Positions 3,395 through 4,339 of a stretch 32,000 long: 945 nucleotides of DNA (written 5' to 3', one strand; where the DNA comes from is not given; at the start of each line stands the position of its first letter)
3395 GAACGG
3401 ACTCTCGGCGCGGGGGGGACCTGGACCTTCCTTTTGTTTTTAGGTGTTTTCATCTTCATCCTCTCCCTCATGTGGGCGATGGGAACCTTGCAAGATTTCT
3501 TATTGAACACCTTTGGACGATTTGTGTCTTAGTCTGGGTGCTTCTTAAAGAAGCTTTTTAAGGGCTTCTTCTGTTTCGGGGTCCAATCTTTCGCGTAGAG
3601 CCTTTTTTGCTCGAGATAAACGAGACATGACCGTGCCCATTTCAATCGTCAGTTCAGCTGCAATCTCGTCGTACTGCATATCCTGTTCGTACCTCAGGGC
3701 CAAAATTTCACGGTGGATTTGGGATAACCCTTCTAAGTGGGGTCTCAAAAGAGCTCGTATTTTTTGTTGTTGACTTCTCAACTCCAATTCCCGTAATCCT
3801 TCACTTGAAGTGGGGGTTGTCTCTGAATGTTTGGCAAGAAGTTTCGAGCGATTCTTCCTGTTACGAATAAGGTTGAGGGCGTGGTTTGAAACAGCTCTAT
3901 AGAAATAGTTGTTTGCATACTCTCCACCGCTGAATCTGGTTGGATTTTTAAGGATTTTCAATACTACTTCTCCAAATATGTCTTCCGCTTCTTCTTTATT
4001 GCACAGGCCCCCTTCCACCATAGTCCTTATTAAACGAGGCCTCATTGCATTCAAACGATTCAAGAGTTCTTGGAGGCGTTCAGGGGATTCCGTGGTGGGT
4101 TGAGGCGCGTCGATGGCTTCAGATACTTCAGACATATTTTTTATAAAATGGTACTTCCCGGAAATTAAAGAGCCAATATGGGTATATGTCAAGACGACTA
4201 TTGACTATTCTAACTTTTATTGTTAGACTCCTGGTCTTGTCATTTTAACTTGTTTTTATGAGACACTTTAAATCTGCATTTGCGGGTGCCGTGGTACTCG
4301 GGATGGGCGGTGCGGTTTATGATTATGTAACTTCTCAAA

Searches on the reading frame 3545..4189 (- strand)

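Call 61: search_protein_families(library=pfam, proteins=[window:3545-4189:-], max_evalue=0.1)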
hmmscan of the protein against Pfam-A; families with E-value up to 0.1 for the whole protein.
window:3545-4189:- (214 aa): 7 families
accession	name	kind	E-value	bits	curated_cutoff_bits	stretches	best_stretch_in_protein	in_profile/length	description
PF08281.18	Sigma70_r4_2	-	5.8e-11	42.3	25.7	1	152-198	8-54/54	Sigma-70, region 4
PF04545.22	Sigma70_r4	-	3.3e-10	39.8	24.1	1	152-200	2-50/50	Sigma-70, region 4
PF04542.20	Sigma70_r2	-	0.00021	21.5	24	1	62-112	17-69/71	Sigma-70 region 2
PF07638.17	Sigma70_ECF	-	0.0086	16.4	21.1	0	152-201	133-182/185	ECF sigma factor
PF03127.19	GAT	-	0.039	14.6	31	0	18-60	3-47/77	GAT domain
PF10436.14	BCDHK_Adom3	-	0.069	13.4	24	0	116-164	89-136/160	Mitochondrial branched-chain alpha-ketoacid dehydrogenase kinase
PF04297.20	UPF0122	-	0.083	13.6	22.7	0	146-199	9-62/101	Putative helix-turn-helix protein, YlxM / p13 like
